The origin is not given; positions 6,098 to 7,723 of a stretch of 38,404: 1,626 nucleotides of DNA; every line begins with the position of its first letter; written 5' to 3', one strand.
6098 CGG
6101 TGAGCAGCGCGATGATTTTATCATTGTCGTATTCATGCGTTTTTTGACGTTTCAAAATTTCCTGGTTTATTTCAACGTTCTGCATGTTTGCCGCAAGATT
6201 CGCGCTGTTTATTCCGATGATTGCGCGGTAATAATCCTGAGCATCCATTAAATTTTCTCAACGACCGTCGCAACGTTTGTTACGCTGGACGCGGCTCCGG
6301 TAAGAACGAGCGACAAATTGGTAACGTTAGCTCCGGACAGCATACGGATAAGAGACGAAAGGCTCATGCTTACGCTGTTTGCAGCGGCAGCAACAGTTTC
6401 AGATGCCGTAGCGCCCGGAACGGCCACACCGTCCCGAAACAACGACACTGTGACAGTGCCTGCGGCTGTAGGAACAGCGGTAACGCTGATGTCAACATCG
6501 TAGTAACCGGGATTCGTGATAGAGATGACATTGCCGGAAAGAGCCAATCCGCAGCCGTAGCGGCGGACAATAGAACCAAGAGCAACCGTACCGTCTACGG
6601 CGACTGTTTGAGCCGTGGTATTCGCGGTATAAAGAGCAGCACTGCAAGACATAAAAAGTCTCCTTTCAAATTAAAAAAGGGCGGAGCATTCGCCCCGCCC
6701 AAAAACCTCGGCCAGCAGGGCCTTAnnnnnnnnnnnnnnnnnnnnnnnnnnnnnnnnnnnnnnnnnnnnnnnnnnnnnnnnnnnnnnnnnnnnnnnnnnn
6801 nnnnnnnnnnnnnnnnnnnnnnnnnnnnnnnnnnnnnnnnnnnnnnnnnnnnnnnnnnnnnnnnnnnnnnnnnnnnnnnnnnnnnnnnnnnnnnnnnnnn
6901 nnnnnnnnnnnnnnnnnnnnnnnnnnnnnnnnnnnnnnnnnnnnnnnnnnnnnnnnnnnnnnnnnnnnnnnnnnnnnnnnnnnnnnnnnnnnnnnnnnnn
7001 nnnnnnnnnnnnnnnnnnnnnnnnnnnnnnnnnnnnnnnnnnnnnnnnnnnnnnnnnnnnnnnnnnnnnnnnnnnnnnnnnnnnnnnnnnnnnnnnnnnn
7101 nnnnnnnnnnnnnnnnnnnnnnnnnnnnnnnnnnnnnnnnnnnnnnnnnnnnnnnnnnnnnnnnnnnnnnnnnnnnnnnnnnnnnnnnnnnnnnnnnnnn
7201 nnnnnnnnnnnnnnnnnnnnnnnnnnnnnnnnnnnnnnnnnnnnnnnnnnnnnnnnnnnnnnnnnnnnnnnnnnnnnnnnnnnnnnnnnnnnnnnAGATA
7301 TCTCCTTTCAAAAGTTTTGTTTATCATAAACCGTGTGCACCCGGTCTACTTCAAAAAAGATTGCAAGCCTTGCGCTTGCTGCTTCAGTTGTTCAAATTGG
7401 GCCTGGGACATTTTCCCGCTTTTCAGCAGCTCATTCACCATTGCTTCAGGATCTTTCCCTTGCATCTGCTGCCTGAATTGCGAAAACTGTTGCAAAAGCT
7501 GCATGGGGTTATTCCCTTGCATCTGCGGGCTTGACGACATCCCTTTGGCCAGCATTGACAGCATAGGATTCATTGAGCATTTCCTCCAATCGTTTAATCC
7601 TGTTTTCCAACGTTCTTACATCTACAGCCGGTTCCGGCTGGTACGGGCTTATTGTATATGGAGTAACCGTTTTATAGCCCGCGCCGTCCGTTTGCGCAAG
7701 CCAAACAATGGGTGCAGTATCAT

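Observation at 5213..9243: Twelve-gene accessory island between the late-operon terminator and attP, with its own control elements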

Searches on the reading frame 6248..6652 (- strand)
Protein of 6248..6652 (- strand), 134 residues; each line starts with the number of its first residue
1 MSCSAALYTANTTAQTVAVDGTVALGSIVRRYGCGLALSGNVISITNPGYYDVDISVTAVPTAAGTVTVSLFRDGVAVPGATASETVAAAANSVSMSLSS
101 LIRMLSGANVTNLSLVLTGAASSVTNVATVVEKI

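Call 3: search_protein_families(library=pfam, max_evalue=0.1, proteins=[window:6248-6652:-])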
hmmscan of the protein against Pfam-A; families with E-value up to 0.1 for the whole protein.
window:6248-6652:- (134 aa): 1 family
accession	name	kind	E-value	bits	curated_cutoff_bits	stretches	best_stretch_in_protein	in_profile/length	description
PF18573.7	BclA_C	-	3.5e-06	27.4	38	1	8-124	2-112/128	BclA C-terminal domain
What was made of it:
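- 6248..6652 (-): g09, 134 aa, stand-alone BclA-C / C1q-TNF-like jelly-roll domain with no collagen repeats. Core cassette gene 4. Pfam BclA_C E = 3.5e-6, below the gathering score (call 3).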

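Call 4: search_protein_families(library=phrogs, max_evalue=0.01, proteins=[window:6248-6652:-])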
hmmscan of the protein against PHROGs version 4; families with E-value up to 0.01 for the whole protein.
window:6248-6652:- (134 aa): 0 families

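Call 11: search_protein_families(library=ncbifam, max_evalue=0.1, proteins=[window:6248-6652:-])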
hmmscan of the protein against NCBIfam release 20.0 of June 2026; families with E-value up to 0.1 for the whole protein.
window:6248-6652:- (134 aa): 0 families

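Call 17: search_solved_structures(query=window:6248-6652:-, max_evalue=1, show_alignments=1)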
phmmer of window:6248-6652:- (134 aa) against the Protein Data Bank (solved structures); distinct sequences matched with E-value up to 1: 1.
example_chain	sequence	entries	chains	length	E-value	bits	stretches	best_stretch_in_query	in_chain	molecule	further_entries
1mpp_A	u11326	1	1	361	0.91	13.2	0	44-67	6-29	PEPSIN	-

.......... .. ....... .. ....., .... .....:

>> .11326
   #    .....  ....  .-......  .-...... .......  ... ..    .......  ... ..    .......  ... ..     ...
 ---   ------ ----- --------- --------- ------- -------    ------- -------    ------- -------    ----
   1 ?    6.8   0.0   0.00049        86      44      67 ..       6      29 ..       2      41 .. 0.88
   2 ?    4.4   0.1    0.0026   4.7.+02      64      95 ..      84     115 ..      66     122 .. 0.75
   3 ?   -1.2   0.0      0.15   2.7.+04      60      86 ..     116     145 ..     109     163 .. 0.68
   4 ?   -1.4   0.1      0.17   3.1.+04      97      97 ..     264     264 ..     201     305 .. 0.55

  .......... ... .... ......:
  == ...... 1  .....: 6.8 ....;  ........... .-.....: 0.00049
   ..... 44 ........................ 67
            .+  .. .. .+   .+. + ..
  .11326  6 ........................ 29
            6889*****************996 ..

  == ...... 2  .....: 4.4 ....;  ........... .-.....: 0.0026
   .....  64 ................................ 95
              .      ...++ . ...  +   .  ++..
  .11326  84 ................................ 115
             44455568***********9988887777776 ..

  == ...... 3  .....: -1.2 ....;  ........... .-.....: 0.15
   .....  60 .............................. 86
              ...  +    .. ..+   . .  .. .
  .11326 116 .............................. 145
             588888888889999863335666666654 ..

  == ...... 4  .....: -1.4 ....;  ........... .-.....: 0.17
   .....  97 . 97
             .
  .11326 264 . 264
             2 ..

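Call 31: search_solved_structures(query=A4, max_evalue=1, show_alignments=2)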
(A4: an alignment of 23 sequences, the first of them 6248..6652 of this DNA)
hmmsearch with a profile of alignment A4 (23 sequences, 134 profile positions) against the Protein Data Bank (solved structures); distinct sequences matched with E-value up to 1: 12.
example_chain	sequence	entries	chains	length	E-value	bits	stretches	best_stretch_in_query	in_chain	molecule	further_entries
2z5w_A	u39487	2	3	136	0.00018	24.9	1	8-84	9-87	BclA protein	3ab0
3twi_A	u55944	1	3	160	0.0002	24.7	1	8-85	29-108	BclA protein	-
2r6q_A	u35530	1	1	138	0.00021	24.6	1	8-84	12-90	BclA protein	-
1wck_A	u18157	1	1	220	0.0007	23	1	9-84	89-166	BCLA PROTEIN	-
3tyj_A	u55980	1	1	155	0.00076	22.9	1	8-84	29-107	BclA protein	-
3j6x_83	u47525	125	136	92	0.013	18.9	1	26-96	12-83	60S ribosomal protein L43 | 60S ribosomal protein L43-A | 60S ribosomal protein rpL43 (L37ae)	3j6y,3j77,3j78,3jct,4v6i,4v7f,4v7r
4u3m_Q3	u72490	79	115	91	0.014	18.8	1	26-96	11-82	60S ribosomal protein L43-A | 60S ribosomal protein L43 | 60S ribosomal protein L43-B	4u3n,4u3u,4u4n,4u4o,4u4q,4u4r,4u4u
6woo_p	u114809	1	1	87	0.017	18.5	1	26-95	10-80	eL43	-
9spj_r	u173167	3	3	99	0.034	17.5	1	25-95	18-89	60S ribosomal protein L43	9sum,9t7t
8eug_K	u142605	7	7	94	0.093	16.1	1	26-93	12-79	60S ribosomal protein L43-A | Large ribosomal subunit protein eL43A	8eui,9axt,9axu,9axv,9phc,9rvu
7pzy_AQ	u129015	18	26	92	0.24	14.8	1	26-96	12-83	Ribosomal 60S subunit protein L43A | 60S ribosomal protein L43-A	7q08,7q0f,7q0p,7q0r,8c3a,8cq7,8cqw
9v24_lm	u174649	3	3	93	0.76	13.2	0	25-56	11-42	60S ribosomal protein L37a, putative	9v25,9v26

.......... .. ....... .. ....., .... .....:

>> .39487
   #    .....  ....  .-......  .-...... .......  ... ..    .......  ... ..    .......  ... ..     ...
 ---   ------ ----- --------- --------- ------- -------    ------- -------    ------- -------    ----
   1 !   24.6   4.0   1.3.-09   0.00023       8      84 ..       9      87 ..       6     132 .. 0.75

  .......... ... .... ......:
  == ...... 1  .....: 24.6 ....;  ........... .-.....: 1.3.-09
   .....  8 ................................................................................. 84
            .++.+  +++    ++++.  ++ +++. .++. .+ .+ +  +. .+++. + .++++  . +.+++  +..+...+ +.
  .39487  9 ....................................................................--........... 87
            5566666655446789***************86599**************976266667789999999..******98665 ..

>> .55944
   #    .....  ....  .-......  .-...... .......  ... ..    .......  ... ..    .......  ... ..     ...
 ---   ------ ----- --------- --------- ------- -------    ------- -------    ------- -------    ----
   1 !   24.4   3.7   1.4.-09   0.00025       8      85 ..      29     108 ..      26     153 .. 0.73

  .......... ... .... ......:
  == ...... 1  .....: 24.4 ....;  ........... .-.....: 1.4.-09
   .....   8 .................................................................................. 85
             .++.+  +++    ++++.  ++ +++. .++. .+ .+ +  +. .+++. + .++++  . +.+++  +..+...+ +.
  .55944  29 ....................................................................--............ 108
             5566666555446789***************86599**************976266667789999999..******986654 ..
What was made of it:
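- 6248..6652 (-): Family profile hits BclA crystal structures at E = 1.8e-4 (call 31).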

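Call 33: search_protein_families(library=pfam, alignment_id=A4, max_evalue=0.01)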
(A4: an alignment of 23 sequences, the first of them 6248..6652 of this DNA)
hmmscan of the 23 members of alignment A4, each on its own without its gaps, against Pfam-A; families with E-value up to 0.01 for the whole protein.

A. member 1, window:6248-6652:- (134 aa): 1 family
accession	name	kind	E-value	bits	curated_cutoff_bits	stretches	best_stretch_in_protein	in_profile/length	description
PF18573.7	BclA_C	-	3.5e-06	27.4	38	1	8-124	2-112/128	BclA C-terminal domain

B. families by the number of members that match (of 23 scanned): 3 families
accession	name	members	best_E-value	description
PF18573.7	BclA_C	13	1.1e-06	BclA C-terminal domain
PF03775.22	MinC_C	2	0.005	Septum formation inhibitor MinC, C-terminal domain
PF00386.27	C1q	1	0.00067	C1q domain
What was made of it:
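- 6248..6652 (-): 13 of 23 relatives hit BclA_C (call 33).
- On BclA_C (PF18573) / C1q-TNF-like domain: Remote homology is still supported: 13 of 23 relatives hit BclA_C (call 33) and the family profile hits BclA structures at E = 1.8e-4 (call 31).
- g09 is a remote BclA_C homologue (calls 3, 31, 33).
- Tried and rejected: There was no Pfam or PDB hit to Ena proteins (calls 31, 33).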

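Call 35: search_protein_families(library=padloc, max_evalue=0.01, proteins=[window:6248-6652:-])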
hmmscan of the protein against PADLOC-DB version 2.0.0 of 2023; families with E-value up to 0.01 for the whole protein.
window:6248-6652:- (134 aa): 0 families

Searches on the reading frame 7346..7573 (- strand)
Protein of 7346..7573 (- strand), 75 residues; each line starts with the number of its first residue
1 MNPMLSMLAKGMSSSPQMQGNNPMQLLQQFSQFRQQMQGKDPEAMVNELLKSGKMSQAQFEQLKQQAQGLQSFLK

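Call 3: search_protein_families(library=pfam, max_evalue=0.1, proteins=[window:7346-7573:-])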
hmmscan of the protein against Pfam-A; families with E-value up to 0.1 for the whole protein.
window:7346-7573:- (75 aa): 2 families
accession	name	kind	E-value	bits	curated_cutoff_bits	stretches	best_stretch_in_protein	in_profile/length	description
PF09851.14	SHOCT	-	0.014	15.5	27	1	47-66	7-26/28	Short C-terminal domain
PF03965.22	Penicillinase_R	-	0.046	14.5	22.6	1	28-67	74-113/115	Penicillinase repressor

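Call 4: search_protein_families(library=phrogs, max_evalue=0.01, proteins=[window:7346-7573:-])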
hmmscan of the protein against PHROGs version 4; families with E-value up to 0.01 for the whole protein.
window:7346-7573:- (75 aa): 1 family
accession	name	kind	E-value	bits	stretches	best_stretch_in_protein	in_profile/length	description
phrog_22984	-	unknown function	7.1e-17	62.6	1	18-75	9-66/74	-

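Call 11: search_protein_families(library=ncbifam, max_evalue=0.1, proteins=[window:7346-7573:-])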
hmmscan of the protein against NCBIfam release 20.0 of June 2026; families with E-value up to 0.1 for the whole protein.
window:7346-7573:- (75 aa): 0 families

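Call 35: search_protein_families(library=padloc, max_evalue=0.01, proteins=[window:7346-7573:-])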
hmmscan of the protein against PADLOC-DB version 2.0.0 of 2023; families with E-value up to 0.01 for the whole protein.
window:7346-7573:- (75 aa): 0 families

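Call 102: search_solved_structures(query=A3, max_evalue=5, show_alignments=1)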
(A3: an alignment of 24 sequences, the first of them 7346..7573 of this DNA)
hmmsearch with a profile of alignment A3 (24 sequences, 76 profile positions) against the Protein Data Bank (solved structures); distinct sequences matched with E-value up to 5: 5.
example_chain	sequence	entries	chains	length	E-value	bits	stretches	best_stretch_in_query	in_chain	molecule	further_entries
7bqq_A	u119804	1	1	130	0.073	16.9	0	27-66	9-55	Gogy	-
3fxh_A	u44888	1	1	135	0.71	13.7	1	46-74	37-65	Integron gene cassette protein HFX_CASS2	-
3bja_A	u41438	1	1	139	1.2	13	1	16-62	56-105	Transcriptional regulator, MarR family, putative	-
5fd4_A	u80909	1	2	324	1.5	12.6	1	38-62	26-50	ComR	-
4oyd_B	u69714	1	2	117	2.4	12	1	42-72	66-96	Computationally designed Inhibitor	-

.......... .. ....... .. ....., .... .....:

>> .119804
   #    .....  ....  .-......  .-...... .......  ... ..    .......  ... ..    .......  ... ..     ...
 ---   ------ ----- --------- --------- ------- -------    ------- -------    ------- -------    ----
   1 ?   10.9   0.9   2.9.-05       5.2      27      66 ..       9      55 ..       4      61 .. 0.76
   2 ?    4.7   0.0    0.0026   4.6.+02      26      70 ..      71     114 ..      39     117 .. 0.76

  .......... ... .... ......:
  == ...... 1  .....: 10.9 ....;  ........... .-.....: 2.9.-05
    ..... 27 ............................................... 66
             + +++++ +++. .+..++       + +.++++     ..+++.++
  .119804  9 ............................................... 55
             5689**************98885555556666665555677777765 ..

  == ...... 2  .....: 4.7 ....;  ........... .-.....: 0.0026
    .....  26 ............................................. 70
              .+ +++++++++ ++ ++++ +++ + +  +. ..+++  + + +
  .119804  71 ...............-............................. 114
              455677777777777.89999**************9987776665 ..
